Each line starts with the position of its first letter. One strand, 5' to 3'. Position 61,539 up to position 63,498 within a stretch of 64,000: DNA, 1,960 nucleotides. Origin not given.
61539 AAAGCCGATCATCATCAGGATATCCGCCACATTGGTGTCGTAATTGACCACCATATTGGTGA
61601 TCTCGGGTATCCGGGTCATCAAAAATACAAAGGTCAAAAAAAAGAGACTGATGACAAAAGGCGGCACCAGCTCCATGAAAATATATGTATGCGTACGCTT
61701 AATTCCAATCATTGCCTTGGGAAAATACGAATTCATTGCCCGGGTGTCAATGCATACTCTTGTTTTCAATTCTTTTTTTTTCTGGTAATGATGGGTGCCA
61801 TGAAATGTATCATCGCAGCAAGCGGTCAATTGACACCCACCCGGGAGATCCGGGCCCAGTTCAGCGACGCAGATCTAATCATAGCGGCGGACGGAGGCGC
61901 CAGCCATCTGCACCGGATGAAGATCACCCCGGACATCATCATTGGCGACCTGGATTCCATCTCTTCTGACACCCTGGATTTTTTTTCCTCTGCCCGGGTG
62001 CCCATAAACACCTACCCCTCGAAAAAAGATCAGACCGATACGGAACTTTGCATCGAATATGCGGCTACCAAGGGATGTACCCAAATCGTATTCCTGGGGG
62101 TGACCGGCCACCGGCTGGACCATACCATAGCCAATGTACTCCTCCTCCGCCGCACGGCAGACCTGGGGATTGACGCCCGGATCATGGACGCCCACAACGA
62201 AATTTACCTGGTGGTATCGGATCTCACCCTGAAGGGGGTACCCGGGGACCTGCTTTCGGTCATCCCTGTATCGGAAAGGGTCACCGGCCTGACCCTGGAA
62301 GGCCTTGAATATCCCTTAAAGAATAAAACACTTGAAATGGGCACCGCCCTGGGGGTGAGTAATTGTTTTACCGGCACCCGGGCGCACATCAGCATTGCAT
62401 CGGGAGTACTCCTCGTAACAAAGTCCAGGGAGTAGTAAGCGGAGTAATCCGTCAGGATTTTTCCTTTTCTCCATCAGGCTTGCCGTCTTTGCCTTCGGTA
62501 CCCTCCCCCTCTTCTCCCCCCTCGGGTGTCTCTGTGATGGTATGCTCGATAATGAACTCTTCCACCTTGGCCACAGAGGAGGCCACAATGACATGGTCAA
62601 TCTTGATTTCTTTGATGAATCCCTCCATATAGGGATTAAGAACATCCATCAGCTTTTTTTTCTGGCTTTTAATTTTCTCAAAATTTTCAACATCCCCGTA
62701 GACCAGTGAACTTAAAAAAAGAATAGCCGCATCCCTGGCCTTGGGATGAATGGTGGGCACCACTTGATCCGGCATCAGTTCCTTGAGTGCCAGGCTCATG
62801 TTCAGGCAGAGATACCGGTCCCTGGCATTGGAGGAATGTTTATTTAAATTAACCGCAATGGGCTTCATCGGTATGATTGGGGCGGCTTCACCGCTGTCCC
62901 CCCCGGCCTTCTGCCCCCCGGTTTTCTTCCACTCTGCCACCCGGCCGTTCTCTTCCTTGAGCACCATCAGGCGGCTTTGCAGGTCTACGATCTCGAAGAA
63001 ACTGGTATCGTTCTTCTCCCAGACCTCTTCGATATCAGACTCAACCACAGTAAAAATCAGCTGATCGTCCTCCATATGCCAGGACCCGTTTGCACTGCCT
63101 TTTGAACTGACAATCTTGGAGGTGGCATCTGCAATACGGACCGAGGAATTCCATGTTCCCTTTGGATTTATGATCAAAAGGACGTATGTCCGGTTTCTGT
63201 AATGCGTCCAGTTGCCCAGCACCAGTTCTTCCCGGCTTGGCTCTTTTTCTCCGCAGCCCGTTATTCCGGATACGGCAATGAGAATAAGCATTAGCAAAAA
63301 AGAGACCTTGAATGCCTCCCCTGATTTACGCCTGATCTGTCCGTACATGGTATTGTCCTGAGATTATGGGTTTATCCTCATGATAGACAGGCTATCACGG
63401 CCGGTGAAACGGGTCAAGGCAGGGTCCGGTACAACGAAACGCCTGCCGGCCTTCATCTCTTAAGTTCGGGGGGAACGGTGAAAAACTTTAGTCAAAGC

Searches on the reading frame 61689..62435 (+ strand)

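Call 29: search_protein_families(library=pfam, proteins=[window:61689-62435:+], max_evalue=0.001)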
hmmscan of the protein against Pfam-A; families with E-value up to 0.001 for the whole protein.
window:61689-62435:+ (248 aa): 3 families
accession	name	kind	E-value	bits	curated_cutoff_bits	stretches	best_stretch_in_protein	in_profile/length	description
PF04263.21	TPK_catalytic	-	3.6e-33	114.3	30.7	1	58-158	5-106/113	Thiamin pyrophosphokinase, catalytic domain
PF04265.19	TPK_B1_binding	-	1.3e-16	60.4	22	1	185-241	10-67/67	Thiamin pyrophosphokinase, vitamin B1 binding domain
PF01973.23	MptE-like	-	1.2e-05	25.5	34.6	0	56-93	45-83/171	6-hydroxymethylpterin diphosphokinase MptE-like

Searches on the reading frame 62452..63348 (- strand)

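Call 29: search_protein_families(library=pfam, proteins=[window:62452-63348:-], max_evalue=0.001)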
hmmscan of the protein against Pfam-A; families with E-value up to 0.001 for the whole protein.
window:62452-63348:- (298 aa): 1 family
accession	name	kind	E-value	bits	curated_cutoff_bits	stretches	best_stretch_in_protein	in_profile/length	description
PF03748.19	FliL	-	6e-09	36.8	24.6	1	159-252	2-99/103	Flagellar basal body-associated protein FliL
